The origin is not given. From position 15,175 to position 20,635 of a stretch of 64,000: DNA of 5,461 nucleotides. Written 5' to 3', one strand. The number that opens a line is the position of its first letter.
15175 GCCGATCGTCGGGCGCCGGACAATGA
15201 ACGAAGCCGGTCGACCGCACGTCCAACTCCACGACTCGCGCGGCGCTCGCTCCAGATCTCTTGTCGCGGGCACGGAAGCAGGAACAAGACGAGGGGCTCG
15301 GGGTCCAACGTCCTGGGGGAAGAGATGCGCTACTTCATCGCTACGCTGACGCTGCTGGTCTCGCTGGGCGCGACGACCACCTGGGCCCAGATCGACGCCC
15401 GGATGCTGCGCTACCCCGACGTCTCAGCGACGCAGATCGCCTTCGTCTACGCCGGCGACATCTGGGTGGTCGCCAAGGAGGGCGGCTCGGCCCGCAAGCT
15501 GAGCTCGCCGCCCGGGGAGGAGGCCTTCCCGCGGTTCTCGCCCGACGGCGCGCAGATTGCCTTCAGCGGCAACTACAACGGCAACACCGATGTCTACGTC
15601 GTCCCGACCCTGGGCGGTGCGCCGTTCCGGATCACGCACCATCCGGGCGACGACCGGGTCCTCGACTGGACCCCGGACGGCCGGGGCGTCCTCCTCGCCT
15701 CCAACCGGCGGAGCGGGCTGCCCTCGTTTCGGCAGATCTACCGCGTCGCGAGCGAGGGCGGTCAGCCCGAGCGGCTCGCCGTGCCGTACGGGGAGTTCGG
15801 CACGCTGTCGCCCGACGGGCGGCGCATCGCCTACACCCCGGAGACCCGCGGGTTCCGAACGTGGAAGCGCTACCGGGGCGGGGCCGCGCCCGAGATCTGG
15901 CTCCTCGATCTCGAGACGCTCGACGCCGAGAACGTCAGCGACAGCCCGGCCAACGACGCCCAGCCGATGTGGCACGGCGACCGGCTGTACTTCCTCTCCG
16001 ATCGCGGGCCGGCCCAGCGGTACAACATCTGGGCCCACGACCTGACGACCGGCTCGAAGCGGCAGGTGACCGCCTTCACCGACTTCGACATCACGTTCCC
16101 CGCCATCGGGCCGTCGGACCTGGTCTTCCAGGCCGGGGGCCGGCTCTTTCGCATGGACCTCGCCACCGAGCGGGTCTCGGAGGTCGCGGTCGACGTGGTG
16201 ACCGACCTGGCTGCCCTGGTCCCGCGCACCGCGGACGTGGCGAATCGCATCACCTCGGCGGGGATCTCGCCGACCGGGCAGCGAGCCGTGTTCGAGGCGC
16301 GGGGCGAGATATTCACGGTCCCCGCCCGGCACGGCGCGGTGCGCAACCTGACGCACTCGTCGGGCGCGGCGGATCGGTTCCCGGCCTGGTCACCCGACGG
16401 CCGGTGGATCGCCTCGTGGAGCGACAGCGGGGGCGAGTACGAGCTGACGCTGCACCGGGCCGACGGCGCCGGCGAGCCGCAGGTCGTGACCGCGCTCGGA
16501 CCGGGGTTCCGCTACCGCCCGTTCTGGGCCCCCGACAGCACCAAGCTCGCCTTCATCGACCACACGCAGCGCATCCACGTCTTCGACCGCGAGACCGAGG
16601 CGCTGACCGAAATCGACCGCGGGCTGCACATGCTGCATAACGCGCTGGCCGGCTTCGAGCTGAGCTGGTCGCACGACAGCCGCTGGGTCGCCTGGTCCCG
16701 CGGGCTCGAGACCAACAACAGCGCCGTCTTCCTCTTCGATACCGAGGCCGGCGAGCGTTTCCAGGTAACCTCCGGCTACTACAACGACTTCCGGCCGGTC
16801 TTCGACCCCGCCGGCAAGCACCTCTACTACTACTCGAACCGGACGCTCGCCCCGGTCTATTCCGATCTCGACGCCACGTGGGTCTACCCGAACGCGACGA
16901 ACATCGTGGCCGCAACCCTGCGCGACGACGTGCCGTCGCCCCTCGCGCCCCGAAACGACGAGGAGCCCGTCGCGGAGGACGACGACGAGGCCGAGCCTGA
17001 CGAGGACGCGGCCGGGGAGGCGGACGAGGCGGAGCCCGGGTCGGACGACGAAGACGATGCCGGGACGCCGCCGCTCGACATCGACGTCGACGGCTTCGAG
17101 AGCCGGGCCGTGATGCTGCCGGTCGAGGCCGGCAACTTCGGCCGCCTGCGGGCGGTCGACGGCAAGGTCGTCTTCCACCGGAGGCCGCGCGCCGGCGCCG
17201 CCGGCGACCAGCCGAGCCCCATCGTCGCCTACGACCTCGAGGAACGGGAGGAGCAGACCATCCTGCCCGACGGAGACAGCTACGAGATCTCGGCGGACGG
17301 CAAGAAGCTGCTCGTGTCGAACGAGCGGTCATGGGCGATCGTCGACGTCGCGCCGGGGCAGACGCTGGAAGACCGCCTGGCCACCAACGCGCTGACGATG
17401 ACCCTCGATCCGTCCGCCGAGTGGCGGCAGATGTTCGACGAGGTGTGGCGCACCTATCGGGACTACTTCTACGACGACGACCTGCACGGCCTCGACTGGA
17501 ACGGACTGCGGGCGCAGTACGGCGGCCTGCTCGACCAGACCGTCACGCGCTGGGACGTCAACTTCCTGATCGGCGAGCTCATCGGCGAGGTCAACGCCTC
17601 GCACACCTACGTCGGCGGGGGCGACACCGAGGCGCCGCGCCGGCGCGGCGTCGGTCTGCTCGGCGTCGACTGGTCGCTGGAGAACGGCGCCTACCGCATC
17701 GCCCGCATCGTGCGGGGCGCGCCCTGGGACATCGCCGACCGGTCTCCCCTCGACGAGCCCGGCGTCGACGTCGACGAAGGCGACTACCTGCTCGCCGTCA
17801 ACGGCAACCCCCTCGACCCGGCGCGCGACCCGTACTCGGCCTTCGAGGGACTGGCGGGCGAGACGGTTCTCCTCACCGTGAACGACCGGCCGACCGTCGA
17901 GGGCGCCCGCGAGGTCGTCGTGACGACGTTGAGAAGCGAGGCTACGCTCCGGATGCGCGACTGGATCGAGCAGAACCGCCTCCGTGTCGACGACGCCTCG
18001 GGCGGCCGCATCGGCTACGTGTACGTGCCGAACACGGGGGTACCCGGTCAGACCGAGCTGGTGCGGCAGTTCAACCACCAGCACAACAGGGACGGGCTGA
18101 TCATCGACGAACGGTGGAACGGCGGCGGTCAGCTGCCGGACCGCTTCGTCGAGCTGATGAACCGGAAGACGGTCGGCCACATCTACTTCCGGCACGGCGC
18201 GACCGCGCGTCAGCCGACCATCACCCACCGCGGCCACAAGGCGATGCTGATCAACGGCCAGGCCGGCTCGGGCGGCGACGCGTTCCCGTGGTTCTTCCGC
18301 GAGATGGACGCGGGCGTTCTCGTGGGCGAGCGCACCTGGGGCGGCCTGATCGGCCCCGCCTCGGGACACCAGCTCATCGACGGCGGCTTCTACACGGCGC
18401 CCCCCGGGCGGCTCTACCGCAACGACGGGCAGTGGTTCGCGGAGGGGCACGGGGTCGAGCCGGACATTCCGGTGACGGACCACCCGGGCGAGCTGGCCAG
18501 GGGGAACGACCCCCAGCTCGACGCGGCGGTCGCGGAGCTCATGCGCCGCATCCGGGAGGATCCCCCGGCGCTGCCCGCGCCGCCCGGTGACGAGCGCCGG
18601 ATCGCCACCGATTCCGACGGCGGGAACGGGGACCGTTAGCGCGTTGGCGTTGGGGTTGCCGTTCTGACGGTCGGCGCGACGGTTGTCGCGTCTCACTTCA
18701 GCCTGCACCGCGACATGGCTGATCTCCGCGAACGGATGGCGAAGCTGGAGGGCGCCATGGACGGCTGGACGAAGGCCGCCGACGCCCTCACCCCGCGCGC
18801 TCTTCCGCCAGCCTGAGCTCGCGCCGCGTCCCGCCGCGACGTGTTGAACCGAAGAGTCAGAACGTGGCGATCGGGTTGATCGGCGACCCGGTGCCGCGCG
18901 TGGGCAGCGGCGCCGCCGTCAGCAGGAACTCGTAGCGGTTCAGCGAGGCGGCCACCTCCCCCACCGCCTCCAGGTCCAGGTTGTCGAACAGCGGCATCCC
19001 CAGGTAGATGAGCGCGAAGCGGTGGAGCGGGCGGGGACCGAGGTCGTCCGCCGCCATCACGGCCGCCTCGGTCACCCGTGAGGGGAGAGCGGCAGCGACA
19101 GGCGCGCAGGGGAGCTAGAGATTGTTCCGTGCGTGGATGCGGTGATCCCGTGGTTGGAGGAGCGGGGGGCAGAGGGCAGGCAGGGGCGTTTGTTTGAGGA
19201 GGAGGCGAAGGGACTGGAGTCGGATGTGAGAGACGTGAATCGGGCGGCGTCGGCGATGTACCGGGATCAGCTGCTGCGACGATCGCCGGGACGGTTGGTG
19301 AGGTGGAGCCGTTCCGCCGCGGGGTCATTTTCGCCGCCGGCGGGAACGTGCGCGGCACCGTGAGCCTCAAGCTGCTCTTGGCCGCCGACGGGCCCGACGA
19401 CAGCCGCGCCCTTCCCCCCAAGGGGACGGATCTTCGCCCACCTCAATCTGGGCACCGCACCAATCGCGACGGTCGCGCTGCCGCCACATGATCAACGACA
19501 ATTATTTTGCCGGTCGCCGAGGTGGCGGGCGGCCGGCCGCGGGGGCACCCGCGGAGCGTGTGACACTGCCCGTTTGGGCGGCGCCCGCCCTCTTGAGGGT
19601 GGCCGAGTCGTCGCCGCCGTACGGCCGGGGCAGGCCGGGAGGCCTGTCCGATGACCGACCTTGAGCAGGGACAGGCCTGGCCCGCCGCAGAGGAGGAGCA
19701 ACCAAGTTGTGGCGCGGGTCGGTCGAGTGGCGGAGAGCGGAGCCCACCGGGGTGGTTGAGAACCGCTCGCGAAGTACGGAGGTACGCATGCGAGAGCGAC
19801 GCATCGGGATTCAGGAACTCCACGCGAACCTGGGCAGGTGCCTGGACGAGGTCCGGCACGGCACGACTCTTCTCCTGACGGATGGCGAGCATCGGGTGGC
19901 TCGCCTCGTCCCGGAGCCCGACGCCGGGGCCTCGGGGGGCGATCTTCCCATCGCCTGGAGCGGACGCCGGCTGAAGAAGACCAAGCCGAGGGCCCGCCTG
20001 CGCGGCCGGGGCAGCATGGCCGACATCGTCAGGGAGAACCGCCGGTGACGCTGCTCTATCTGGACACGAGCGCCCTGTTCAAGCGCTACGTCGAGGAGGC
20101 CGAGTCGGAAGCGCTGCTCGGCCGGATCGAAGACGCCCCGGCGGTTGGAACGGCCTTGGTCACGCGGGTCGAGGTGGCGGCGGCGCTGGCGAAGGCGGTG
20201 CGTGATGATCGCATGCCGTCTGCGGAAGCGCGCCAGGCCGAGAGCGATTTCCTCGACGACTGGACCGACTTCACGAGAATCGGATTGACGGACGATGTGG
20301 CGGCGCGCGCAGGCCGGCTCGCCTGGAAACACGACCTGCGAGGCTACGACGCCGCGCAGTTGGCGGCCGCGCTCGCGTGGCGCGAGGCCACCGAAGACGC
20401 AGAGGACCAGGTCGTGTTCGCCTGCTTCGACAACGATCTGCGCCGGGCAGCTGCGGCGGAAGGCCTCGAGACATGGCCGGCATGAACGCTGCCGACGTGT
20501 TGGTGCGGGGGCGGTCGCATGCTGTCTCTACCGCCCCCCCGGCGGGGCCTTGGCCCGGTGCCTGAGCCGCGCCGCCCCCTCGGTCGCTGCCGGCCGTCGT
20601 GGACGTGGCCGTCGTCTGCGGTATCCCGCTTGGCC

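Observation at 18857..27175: Cyclase gene split by a ~7.2 kb insert that itself carries an intact replacement copy plus defence genes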

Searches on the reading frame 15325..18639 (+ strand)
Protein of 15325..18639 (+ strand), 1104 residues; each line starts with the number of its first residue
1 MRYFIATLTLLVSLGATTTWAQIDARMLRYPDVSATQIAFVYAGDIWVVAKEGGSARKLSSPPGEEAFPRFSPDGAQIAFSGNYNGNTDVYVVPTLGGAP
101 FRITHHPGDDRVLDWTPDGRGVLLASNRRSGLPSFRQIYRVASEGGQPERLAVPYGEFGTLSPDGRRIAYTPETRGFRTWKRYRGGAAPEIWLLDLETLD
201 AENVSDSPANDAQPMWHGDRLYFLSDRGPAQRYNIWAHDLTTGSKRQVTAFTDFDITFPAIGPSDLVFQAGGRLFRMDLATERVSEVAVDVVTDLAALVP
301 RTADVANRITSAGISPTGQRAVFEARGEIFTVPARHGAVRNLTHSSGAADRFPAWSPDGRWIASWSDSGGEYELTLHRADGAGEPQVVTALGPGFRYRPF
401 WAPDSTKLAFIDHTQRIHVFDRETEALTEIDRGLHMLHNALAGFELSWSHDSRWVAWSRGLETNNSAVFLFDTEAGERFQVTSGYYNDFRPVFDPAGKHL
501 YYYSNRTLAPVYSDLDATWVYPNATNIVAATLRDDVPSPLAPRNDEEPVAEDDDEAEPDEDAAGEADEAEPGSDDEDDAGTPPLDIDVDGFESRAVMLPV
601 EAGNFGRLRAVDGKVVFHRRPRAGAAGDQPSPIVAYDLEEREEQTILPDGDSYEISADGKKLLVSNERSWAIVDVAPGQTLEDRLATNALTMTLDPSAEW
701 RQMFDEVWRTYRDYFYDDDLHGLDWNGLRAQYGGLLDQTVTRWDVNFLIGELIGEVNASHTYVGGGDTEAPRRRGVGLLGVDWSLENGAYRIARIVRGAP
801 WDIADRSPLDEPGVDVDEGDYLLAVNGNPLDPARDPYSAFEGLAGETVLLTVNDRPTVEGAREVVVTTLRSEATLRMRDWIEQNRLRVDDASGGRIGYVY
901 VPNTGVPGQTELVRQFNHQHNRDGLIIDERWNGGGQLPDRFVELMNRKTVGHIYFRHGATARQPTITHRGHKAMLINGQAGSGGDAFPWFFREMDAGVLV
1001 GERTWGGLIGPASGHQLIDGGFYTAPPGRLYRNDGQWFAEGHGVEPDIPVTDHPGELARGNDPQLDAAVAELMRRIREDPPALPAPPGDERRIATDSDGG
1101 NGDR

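Call 51: search_protein_families(library=pfam, proteins=[window:15325-18639:+], max_evalue=0.001)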
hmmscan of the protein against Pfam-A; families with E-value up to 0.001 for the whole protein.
window:15325-18639:+ (1104 aa): 5 families
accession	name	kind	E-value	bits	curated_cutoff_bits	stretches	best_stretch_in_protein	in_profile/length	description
PF07676.18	PD40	-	8.3e-28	96.1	20.9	2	57-92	2-38/38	WD40-like Beta Propeller Repeat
PF14685.13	PDZ_Tricorn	-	1.4e-25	89.5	25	1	777-866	1-88/88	Tricorn protease PDZ domain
PF03572.23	Peptidase_S41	-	9.7e-19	68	24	1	895-1050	1-165/165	Peptidase family S41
PF14684.11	Tricorn_C1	-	3.3e-18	65.8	24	1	696-754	1-59/59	Tricorn protease C1 domain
PF00930.27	DPPIV_N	-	1.1e-08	34.7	22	0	42-109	21-84/354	Dipeptidyl peptidase IV (DPP IV) N-terminal region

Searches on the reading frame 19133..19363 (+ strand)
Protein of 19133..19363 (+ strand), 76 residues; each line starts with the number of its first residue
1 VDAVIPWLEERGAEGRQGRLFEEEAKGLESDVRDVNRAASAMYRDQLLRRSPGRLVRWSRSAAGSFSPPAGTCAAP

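Call 13: search_protein_families(library=pfam, proteins=[window:19133-19363:+], max_evalue=0.05)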
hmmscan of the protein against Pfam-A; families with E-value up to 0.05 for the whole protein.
window:19133-19363:+ (76 aa): 0 families

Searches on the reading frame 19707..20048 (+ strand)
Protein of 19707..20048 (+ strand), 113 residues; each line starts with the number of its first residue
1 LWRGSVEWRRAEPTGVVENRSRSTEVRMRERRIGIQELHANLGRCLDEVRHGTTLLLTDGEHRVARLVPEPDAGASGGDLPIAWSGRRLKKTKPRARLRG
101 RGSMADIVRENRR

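Call 7: search_protein_families(library=pfam, proteins=[window:19707-20048:+], max_evalue=0.01)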
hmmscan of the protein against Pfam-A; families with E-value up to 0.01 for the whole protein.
window:19707-20048:+ (113 aa): 1 family
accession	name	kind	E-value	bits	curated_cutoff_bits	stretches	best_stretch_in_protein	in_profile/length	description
PF02604.26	PhdYeFM_antitox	-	0.00053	20.1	29.8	1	32-72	3-44/74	Antitoxin Phd_YefM, type II toxin-antitoxin system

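Call 8: search_protein_families(library=padloc, proteins=[window:19707-20048:+], max_evalue=0.01)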
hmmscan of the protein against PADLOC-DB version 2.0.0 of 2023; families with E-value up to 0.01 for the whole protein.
window:19707-20048:+ (113 aa): 0 families

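Call 25: search_protein_families(library=ncbifam, proteins=[window:19707-20048:+], max_evalue=0.01)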
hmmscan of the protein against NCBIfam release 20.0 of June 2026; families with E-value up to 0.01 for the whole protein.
window:19707-20048:+ (113 aa): 0 families

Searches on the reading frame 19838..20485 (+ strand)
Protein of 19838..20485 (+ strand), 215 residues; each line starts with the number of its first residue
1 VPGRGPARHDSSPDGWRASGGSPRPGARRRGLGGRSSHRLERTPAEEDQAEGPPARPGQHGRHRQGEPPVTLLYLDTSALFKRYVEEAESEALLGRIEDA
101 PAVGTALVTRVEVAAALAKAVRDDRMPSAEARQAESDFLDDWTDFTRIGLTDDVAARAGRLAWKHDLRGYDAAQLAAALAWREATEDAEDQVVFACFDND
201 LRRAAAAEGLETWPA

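Call 7: search_protein_families(library=pfam, proteins=[window:19838-20485:+], max_evalue=0.01)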
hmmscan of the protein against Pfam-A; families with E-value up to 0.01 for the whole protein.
window:19838-20485:+ (215 aa): 1 family
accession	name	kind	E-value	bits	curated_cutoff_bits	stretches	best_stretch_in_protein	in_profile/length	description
PF01850.27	PIN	-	1.7e-09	38.8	23.6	1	74-205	2-118/120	PIN domain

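Call 8: search_protein_families(library=padloc, proteins=[window:19838-20485:+], max_evalue=0.01)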
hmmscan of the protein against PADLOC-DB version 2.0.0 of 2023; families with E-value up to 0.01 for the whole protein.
window:19838-20485:+ (215 aa): 0 families
